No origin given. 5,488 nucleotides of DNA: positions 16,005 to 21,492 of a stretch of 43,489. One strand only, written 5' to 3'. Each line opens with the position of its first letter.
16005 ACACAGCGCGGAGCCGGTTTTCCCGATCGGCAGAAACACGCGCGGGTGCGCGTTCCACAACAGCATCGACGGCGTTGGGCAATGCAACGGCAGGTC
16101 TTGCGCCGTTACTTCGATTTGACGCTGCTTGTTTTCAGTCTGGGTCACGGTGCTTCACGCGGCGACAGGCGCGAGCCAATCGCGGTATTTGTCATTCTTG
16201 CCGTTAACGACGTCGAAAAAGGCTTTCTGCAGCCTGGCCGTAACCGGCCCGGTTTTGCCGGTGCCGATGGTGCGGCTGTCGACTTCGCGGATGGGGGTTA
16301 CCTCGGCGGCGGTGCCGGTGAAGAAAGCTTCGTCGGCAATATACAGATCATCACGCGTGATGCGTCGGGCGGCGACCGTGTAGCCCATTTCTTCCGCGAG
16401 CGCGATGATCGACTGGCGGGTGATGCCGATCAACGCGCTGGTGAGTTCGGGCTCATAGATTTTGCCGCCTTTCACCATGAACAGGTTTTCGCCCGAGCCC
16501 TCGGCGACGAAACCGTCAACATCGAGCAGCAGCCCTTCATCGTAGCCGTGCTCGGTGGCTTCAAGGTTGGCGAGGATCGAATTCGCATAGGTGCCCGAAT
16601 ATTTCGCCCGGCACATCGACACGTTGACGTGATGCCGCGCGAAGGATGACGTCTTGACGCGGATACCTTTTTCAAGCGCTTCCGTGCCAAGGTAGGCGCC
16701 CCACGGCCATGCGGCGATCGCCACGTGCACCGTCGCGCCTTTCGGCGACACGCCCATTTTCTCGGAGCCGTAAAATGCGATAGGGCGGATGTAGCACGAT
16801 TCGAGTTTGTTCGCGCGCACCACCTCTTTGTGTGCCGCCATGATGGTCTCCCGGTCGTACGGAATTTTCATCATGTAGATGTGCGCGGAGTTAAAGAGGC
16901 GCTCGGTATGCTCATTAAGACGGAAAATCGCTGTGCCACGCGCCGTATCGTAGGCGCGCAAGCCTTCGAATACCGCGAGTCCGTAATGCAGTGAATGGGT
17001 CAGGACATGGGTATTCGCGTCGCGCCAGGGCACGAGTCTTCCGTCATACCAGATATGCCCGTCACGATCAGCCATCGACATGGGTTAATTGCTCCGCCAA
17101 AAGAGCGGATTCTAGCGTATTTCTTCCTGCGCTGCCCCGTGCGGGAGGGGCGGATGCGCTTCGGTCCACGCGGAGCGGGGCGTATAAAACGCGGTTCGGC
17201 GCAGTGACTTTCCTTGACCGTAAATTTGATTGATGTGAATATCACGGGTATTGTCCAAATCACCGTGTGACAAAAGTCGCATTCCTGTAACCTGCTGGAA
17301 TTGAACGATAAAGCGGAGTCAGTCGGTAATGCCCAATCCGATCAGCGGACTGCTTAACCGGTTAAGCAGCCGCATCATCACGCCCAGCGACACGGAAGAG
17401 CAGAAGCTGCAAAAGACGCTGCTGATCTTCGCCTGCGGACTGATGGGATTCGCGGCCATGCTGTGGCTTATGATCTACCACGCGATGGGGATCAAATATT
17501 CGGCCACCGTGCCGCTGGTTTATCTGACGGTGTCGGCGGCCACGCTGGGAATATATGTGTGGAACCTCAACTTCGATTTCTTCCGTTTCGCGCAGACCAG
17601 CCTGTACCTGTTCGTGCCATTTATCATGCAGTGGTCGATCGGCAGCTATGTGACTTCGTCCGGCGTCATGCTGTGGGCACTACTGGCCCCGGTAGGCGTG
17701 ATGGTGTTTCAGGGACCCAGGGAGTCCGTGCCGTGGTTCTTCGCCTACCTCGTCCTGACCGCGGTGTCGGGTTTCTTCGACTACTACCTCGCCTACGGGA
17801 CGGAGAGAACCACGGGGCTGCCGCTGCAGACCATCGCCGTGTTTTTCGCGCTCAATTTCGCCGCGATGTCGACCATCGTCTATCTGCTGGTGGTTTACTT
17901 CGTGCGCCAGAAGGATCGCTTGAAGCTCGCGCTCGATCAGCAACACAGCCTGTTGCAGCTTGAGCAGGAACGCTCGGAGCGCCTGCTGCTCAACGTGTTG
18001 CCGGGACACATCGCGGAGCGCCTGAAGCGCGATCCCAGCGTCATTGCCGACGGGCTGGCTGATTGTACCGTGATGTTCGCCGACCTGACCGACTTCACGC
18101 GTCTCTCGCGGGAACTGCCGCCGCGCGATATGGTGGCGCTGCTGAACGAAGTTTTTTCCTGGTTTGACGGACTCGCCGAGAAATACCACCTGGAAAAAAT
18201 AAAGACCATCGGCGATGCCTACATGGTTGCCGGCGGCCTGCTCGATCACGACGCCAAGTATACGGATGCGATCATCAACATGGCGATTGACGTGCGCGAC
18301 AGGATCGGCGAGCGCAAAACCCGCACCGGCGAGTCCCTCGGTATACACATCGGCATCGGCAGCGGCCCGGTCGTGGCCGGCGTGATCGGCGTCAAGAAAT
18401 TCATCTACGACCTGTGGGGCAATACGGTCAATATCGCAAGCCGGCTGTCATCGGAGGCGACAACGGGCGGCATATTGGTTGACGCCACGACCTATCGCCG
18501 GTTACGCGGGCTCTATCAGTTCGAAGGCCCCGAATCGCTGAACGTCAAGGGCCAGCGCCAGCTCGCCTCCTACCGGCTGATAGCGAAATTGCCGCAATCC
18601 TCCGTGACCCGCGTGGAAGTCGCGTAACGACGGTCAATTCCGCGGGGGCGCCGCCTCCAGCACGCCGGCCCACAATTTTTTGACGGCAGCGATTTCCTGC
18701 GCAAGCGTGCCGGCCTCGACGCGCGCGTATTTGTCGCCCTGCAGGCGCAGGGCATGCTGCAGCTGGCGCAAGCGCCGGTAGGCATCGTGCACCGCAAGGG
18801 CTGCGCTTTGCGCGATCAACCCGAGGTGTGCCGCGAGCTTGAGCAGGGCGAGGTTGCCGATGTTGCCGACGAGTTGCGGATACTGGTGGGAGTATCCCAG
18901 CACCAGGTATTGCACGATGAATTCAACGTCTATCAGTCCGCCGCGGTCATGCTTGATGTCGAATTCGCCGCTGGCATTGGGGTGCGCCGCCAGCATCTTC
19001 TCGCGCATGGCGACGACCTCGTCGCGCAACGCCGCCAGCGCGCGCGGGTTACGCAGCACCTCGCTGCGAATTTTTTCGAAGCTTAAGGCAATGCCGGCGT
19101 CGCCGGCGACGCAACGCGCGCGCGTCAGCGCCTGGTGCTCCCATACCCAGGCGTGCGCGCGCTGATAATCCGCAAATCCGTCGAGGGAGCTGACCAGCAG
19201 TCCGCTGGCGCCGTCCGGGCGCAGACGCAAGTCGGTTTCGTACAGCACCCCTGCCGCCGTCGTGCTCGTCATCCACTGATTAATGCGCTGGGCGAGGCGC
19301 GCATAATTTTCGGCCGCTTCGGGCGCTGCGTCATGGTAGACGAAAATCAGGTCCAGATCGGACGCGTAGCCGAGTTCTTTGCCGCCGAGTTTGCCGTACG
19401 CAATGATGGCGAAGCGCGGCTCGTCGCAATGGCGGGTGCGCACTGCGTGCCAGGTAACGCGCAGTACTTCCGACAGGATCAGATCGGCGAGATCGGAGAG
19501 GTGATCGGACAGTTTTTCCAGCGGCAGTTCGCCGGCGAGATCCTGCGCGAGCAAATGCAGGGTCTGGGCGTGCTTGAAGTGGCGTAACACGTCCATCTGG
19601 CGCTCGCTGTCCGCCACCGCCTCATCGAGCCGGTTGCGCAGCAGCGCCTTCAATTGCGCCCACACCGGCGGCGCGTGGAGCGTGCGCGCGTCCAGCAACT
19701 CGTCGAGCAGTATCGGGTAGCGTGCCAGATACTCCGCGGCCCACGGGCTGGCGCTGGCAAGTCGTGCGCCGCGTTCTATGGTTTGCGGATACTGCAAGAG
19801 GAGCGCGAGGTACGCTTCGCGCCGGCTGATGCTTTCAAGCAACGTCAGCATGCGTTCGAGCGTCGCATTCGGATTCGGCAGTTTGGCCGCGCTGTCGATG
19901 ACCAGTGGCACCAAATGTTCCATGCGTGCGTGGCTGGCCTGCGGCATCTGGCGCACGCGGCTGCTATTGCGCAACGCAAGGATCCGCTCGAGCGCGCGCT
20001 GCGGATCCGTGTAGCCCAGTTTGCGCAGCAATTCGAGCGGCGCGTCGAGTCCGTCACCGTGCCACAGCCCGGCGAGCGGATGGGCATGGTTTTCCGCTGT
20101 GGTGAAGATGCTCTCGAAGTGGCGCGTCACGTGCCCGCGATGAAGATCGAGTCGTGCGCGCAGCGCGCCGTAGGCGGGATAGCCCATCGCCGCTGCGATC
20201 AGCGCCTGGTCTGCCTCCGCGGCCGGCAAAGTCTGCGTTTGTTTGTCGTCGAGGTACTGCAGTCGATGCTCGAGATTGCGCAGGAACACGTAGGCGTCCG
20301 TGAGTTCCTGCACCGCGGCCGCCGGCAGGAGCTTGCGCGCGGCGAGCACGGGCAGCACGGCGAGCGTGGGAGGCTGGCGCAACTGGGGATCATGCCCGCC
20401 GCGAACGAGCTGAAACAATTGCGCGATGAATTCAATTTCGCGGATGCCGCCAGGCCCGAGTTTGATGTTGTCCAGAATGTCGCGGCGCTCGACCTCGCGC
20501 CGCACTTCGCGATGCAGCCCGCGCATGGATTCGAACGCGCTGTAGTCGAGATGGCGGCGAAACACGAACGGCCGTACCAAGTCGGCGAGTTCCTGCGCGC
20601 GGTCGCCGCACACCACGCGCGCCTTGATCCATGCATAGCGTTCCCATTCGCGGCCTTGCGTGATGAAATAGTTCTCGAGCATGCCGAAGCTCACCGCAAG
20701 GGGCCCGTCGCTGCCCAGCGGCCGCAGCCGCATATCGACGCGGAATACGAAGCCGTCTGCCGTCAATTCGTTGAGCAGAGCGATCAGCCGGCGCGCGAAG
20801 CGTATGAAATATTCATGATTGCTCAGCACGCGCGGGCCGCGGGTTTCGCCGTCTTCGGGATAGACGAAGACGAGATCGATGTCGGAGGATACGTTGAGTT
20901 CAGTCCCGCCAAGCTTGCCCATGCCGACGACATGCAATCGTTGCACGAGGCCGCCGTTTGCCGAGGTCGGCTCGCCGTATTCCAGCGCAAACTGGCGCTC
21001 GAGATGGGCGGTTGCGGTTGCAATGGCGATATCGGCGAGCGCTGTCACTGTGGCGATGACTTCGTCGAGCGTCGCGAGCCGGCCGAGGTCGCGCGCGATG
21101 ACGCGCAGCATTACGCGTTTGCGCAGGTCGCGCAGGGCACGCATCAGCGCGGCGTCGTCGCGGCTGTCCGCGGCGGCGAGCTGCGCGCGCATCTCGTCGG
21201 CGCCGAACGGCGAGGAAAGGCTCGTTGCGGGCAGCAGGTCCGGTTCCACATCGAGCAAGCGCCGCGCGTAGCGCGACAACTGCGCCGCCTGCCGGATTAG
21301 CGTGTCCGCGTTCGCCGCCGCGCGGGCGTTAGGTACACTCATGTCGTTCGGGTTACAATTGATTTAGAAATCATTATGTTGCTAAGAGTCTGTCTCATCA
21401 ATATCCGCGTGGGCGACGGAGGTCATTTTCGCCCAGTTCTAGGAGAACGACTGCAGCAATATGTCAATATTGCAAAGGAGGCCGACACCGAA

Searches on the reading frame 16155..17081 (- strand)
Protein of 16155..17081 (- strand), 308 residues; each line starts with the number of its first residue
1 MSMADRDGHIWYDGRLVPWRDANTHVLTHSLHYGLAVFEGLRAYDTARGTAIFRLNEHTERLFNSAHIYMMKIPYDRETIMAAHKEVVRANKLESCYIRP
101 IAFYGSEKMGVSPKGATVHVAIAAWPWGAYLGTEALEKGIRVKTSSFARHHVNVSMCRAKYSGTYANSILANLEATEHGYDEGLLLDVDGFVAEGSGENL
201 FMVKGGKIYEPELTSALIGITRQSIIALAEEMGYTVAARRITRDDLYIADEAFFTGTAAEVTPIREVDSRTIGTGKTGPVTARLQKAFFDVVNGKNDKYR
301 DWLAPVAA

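Call 105: search_protein_families(library=pfam, proteins=[window:16155-17081:-], max_evalue=0.00001)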
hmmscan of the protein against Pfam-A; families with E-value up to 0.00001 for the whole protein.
window:16155-17081:- (308 aa): 1 family
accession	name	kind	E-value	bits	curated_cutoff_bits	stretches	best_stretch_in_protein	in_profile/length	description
PF01063.24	Aminotran_4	-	3.5e-53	181.2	28.5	1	37-267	2-223/223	Amino-transferase class IV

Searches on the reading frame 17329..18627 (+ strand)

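Call 12: search_protein_families(library=pfam, proteins=[window:17329-18627:+])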
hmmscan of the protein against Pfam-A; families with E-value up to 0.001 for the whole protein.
window:17329-18627:+ (432 aa): 1 family
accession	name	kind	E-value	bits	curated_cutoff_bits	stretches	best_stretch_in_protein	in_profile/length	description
PF00211.25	Guanylate_cyc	-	8.1e-48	162.9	21.9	1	244-417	7-181/183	Adenylate and Guanylate cyclase catalytic domain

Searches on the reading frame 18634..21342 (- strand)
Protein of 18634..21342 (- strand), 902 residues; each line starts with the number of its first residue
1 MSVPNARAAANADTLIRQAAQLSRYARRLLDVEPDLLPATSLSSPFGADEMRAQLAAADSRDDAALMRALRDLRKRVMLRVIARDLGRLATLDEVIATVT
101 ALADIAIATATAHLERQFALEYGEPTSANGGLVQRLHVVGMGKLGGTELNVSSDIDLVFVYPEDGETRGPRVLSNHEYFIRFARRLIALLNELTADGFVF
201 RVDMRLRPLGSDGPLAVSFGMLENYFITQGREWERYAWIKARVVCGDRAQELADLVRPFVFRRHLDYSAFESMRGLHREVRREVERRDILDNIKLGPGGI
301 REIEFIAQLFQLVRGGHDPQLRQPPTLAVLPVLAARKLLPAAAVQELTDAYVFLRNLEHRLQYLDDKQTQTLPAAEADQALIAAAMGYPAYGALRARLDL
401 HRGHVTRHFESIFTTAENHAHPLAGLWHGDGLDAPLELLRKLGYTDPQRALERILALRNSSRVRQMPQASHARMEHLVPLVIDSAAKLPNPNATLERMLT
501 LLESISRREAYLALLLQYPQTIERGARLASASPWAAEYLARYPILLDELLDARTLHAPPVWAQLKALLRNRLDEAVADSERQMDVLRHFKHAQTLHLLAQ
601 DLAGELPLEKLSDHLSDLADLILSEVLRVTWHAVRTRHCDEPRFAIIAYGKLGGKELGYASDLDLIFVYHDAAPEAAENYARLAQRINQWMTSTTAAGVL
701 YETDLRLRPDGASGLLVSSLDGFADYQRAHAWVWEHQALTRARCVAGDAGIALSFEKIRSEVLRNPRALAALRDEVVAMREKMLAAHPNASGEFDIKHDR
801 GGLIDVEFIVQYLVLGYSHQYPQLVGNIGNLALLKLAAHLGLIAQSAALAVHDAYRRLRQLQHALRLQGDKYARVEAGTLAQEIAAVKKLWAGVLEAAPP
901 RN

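Call 12: search_protein_families(library=pfam, proteins=[window:18634-21342:-])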
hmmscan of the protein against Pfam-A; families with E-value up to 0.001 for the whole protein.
window:18634-21342:- (902 aa): 3 families
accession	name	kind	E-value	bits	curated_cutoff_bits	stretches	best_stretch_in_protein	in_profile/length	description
PF03710.21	GlnE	-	5.4e-137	455.6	24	2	526-757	5-251/252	Glutamate-ammonia ligase adenylyltransferase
PF08335.16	GlnD_UR_UTase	-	3.6e-42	144.2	21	2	276-413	3-141/141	GlnD PII-uridylyltransferase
PF03445.19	DUF294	-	3.8e-06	27.3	21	1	598-691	7-98/138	Putative nucleotidyltransferase DUF294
